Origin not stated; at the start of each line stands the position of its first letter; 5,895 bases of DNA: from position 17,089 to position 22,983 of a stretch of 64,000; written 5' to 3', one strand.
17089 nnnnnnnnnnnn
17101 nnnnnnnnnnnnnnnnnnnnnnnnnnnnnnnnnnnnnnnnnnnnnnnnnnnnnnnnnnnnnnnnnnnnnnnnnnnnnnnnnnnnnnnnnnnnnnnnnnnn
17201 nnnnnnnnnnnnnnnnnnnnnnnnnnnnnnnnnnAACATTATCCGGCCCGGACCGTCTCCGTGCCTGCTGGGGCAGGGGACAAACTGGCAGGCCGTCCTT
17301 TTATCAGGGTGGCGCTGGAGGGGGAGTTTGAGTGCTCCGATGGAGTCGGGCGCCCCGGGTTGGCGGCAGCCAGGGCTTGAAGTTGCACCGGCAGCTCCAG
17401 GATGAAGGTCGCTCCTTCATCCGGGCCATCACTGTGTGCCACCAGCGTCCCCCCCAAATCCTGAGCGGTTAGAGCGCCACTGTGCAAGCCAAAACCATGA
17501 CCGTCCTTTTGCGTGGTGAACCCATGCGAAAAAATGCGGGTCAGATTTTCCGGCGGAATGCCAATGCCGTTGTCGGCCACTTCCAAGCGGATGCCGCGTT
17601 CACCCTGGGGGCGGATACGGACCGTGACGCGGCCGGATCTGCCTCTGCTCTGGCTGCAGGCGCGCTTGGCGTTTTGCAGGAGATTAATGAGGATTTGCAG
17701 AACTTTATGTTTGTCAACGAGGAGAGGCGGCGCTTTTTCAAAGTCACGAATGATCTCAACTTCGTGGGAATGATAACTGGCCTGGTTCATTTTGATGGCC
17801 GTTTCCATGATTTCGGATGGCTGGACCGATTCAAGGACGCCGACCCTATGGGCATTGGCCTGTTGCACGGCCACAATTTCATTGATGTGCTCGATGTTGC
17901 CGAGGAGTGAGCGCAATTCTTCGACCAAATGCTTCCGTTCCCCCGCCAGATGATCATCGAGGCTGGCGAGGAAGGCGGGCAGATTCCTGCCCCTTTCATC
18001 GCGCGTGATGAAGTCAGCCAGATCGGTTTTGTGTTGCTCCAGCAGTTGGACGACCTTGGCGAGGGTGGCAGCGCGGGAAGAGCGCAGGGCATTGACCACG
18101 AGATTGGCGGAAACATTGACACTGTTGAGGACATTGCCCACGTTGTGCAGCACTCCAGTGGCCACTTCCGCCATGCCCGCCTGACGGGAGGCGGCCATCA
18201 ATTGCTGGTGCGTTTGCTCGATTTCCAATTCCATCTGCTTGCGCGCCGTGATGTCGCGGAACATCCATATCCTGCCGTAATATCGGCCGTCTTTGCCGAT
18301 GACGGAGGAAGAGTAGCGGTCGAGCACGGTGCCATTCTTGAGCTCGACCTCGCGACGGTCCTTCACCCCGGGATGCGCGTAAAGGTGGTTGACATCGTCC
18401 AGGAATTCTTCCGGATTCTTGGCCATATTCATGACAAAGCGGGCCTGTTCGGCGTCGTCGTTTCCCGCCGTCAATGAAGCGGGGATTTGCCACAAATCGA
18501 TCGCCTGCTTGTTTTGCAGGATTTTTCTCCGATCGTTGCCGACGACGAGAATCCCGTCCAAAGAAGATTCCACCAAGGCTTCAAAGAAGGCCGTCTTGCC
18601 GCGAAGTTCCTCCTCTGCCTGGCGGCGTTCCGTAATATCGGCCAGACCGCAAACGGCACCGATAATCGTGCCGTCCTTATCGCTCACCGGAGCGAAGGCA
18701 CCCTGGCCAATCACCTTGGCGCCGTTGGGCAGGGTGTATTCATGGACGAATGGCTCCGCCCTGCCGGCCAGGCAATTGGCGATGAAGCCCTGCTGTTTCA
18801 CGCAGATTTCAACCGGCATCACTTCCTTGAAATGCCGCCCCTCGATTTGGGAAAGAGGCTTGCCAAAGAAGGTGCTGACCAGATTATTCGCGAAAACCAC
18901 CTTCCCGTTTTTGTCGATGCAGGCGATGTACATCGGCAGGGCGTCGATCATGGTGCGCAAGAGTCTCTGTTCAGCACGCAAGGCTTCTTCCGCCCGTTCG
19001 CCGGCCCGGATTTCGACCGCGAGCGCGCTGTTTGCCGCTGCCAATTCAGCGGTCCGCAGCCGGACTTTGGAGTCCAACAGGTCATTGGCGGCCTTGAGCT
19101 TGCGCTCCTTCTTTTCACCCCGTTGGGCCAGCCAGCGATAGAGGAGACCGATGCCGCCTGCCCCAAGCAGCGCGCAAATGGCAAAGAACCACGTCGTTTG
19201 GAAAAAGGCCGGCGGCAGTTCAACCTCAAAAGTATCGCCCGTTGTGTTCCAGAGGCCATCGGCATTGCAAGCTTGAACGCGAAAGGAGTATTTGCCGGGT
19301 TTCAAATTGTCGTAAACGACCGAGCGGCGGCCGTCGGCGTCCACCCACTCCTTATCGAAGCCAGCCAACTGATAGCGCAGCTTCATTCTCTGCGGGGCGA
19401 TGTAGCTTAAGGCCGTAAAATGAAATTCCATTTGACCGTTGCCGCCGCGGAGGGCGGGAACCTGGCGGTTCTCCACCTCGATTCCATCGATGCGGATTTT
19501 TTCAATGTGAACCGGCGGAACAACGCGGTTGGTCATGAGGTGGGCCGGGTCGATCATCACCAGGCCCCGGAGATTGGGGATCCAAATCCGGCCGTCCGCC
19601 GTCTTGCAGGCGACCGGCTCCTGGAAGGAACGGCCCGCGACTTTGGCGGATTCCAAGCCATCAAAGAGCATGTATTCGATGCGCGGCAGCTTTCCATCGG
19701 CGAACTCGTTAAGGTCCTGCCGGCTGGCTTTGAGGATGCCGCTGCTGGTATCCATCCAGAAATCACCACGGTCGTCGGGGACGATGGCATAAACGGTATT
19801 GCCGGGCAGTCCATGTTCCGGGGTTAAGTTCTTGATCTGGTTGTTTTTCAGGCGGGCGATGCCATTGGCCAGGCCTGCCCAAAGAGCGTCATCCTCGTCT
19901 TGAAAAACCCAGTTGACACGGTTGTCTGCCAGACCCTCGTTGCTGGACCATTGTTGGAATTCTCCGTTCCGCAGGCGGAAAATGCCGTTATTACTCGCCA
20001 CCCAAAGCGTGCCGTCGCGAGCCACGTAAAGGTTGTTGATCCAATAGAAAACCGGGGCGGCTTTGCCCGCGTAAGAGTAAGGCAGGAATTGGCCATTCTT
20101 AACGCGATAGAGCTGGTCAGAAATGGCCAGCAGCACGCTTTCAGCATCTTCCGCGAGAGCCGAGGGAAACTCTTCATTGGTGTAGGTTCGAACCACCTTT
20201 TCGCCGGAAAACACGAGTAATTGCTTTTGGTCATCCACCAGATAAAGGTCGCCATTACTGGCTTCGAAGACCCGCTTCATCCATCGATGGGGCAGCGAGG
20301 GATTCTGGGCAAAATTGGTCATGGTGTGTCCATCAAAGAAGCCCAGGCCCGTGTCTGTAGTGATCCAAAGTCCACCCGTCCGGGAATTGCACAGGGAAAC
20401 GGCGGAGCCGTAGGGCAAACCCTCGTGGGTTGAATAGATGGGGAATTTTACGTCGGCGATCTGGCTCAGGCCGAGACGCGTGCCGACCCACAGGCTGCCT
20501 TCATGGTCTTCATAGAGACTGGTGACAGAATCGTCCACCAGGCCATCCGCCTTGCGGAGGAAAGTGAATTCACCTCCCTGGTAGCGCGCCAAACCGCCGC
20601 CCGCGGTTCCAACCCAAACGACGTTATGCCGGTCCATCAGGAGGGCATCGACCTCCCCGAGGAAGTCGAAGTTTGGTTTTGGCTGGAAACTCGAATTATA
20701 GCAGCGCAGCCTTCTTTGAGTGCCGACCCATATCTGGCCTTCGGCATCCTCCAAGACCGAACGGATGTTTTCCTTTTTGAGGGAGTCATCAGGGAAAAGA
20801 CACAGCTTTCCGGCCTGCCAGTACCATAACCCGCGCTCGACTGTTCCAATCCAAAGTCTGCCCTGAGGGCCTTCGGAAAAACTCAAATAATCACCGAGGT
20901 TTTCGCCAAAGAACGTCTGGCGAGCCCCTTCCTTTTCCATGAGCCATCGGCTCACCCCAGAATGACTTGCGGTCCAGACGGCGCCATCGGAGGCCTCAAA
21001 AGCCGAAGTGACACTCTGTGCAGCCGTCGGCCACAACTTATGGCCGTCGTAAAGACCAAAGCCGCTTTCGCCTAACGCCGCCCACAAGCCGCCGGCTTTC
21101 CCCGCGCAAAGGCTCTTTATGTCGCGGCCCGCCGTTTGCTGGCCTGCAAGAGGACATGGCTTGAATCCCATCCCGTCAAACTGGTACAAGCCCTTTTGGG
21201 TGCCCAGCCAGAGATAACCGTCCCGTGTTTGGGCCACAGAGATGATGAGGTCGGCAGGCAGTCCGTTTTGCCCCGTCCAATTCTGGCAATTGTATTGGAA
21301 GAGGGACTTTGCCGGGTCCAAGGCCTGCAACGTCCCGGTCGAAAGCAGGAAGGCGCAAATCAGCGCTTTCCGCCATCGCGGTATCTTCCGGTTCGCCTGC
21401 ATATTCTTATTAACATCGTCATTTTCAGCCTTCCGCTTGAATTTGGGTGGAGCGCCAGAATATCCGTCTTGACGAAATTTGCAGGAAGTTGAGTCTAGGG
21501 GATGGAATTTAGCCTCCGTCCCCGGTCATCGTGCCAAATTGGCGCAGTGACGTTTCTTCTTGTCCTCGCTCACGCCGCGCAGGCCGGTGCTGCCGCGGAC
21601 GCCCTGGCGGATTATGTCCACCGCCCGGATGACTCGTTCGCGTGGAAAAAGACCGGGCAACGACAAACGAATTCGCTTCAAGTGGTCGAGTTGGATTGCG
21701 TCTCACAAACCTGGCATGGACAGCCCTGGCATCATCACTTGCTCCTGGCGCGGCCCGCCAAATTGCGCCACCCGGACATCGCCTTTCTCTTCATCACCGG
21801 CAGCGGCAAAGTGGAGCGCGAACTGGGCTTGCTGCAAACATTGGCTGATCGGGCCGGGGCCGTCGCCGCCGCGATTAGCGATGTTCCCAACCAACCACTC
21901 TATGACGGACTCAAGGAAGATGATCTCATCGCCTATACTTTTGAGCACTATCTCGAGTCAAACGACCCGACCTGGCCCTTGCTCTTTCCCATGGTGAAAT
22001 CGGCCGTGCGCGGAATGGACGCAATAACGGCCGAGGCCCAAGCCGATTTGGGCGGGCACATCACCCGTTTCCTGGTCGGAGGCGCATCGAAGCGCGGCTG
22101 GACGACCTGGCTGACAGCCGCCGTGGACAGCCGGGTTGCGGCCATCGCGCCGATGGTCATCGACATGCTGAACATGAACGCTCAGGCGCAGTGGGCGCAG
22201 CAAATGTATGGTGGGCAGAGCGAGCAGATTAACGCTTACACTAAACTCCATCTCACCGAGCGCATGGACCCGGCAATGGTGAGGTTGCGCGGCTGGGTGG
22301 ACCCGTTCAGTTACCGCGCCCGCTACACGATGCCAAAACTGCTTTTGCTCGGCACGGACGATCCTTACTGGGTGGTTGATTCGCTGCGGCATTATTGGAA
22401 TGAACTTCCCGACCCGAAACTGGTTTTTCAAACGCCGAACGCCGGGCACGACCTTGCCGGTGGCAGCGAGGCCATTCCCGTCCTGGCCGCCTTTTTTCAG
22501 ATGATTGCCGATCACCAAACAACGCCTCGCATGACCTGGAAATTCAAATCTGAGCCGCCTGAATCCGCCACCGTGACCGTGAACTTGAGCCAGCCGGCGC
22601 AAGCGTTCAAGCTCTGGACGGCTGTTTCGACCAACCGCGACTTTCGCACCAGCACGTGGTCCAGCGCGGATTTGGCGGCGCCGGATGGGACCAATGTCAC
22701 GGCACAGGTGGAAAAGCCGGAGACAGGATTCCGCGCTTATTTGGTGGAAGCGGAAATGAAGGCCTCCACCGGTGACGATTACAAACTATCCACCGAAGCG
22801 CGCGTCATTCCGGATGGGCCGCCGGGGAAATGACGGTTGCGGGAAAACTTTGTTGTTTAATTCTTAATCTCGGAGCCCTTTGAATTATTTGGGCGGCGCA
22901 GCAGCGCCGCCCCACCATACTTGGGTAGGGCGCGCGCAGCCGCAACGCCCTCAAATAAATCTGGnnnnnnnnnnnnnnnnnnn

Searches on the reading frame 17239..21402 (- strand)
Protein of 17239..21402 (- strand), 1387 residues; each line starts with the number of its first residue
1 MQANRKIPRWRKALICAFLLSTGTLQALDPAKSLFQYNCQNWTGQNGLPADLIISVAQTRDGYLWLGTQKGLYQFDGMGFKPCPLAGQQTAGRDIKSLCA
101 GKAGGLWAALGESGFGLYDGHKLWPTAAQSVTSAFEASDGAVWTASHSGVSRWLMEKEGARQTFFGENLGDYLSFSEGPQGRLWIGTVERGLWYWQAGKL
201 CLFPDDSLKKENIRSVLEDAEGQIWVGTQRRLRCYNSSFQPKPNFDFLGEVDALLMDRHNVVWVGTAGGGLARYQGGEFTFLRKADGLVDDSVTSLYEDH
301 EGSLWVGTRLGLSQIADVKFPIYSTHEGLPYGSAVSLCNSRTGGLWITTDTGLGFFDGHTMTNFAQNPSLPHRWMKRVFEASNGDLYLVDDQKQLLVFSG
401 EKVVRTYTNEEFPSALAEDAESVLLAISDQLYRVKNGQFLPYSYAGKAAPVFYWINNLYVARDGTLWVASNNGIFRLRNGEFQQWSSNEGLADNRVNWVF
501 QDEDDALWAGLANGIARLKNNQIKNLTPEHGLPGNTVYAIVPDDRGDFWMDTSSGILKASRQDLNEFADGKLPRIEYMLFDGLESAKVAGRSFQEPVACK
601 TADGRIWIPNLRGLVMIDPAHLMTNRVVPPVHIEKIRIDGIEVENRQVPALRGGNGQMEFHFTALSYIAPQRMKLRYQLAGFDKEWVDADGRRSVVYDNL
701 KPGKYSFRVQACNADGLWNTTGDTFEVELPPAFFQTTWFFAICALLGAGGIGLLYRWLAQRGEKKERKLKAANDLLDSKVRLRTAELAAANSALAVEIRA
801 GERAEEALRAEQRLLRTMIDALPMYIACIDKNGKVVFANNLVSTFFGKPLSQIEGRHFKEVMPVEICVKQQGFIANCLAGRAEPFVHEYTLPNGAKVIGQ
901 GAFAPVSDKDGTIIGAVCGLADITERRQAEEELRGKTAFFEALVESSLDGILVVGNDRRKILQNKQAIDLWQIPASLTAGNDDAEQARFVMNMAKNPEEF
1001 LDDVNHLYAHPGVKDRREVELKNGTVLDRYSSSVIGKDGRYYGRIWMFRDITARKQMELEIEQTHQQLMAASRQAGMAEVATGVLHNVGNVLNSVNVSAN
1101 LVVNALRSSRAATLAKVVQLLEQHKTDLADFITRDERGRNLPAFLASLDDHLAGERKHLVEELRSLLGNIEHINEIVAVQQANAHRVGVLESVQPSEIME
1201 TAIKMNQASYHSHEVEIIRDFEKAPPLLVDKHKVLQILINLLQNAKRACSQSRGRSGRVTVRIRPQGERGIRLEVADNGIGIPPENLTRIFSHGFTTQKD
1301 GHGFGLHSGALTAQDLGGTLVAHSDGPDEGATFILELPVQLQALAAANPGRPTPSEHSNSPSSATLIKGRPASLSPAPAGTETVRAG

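Call 18: search_protein_families(library=pfam, proteins=[window:17239-21402:-], max_evalue=0.001)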
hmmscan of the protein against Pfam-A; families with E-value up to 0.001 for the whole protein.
window:17239-21402:- (1387 aa): 9 families
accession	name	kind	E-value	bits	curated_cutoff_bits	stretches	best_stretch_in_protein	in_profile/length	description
PF07494.17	Reg_prop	-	6.4e-38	124.3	20.4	1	287-308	1-22/24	Two component regulator propeller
PF02518.31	HATPase_c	-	1.2e-18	68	26.4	1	1230-1340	2-110/111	Histidine kinase-, DNA gyrase B-, and HSP90-like ATPase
PF08448.16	PAS_4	-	4.8e-17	62.6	23.1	1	820-928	2-110/110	PAS fold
PF07495.19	Y_Y_Y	-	6.4e-15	55.2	26.6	1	667-721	2-56/65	Y_Y_Y domain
PF13426.13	PAS_9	-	1.2e-08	35.6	27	1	826-925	4-103/103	PAS domain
PF00989.32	PAS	-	2.6e-08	34.3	22.6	1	814-923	2-113/113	PAS fold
PF13188.13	PAS_8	-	1.9e-07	31.2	21.8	0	814-856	2-41/65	PAS domain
PF12860.13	PAS_7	-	5.7e-06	26.9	27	0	949-1058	6-114/115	PAS fold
PF08450.18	SGL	-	9.7e-05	22.5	26.3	0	461-510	49-102/246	SMP-30/Gluconolactonase/LRE-like region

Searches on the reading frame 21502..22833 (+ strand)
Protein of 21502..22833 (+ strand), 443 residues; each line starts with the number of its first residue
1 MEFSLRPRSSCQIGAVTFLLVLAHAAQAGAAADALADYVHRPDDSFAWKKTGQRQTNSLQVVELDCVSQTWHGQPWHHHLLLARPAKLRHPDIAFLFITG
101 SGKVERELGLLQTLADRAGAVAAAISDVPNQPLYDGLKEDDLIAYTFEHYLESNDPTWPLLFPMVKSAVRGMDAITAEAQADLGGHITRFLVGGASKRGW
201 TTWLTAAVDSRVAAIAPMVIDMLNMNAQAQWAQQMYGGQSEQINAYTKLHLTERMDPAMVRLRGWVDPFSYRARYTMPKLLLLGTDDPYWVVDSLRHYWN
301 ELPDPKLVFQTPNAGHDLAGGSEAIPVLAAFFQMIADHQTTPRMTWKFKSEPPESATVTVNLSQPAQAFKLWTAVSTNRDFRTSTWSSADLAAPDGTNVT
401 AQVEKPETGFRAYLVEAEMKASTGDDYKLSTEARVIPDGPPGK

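Call 18: search_protein_families(library=pfam, proteins=[window:21502-22833:+], max_evalue=0.001)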
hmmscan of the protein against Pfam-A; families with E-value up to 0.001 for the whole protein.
window:21502-22833:+ (443 aa): 1 family
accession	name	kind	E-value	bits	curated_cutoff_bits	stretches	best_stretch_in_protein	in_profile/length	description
PF10142.15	PhoPQ_related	-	2.1e-106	356.2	20.3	1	35-382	1-367/367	PhoPQ-activated pathogenicity-related protein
